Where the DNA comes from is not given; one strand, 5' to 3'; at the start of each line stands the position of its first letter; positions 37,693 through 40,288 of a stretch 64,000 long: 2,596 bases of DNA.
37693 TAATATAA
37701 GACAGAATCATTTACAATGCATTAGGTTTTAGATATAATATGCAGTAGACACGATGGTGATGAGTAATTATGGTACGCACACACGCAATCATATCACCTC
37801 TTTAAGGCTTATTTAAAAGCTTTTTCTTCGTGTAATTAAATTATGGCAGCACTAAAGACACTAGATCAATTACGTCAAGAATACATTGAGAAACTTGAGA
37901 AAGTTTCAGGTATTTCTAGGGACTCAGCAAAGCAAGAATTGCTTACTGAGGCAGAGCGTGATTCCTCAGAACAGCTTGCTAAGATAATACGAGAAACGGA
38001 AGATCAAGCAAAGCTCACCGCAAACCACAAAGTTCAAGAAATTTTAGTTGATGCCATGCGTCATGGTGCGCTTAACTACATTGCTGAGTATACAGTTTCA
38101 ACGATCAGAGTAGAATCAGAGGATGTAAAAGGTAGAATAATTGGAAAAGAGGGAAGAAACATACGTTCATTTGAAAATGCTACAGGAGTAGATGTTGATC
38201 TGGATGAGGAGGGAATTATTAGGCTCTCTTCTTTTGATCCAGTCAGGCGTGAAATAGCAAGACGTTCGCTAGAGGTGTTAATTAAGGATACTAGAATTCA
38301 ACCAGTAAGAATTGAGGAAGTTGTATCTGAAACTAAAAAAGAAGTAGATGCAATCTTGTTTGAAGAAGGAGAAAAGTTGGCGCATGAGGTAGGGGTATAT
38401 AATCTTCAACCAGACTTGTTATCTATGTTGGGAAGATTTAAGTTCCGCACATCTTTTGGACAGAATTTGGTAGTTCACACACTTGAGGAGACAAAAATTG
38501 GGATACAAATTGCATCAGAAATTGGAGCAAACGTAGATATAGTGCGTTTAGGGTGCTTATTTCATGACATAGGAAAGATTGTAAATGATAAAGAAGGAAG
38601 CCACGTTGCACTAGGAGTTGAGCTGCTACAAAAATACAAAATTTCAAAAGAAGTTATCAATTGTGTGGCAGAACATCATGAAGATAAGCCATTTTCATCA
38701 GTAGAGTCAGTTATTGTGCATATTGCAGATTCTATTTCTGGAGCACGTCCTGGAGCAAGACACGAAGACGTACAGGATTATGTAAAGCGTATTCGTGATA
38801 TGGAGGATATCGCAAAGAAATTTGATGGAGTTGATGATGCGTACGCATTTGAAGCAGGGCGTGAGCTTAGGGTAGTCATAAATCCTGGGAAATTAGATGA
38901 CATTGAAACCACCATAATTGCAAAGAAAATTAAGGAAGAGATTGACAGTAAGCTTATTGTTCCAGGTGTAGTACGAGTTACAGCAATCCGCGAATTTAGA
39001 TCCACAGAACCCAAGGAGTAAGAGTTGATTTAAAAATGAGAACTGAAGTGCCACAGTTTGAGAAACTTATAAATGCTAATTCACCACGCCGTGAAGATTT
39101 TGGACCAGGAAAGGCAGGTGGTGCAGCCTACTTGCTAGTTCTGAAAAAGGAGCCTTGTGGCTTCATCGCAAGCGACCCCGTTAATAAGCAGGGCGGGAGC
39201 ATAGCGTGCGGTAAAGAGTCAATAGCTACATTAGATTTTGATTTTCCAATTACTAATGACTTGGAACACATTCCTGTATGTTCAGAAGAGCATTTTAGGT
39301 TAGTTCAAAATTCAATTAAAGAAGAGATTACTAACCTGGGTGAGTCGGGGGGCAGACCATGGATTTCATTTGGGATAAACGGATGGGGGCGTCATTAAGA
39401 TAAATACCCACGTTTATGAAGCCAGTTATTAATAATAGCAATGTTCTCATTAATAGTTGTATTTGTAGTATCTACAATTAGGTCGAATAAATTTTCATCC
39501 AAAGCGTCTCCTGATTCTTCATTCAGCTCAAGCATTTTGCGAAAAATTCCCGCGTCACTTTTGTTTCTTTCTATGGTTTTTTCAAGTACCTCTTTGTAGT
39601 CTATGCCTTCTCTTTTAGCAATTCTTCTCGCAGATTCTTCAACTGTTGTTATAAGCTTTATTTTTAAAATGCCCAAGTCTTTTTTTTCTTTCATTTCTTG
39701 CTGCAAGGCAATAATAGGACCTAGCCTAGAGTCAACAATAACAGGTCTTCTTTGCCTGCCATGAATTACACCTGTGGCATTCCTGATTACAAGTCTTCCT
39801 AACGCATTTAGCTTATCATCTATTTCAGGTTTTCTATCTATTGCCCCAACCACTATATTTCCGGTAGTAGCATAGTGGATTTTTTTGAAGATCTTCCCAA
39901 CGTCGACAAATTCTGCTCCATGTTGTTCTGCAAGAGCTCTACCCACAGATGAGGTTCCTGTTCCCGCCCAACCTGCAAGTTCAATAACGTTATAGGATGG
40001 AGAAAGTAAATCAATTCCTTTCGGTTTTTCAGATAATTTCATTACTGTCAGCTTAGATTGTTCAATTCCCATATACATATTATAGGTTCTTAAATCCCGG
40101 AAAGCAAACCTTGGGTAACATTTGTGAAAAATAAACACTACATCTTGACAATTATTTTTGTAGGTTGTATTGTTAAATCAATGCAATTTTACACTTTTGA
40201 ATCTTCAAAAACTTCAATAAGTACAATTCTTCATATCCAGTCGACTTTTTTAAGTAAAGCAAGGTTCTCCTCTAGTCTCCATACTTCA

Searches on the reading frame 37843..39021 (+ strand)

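Call 43: search_protein_families(library=pfam, proteins=[window:37843-39021:+], max_evalue=0.00001)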
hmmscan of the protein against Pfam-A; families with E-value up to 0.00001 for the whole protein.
window:37843-39021:+ (392 aa): 3 families
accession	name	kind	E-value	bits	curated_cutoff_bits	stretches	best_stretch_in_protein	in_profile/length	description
PF01966.28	HD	-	1.7e-16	61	22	1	212-299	4-114/116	HD domain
PF12072.13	RNase_Y_N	-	2e-11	44.1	32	1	5-76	127-198/201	RNase Y N-terminal region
PF00013.35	KH_1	-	4.5e-07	30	21.5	1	94-141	9-62/66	KH domain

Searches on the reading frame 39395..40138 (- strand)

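Call 43: search_protein_families(library=pfam, proteins=[window:39395-40138:-], max_evalue=0.00001)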
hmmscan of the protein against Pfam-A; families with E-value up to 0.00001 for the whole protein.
window:39395-40138:- (247 aa): 2 families
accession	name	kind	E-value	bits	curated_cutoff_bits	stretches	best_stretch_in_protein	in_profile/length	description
PF13189.12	Cytidylate_kin2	-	3.7e-07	30.9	28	1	52-225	2-175/176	Cytidylate kinase-like family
PF02224.24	Cytidylate_kin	-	5.8e-07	29.9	26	0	53-92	2-41/211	Cytidylate kinase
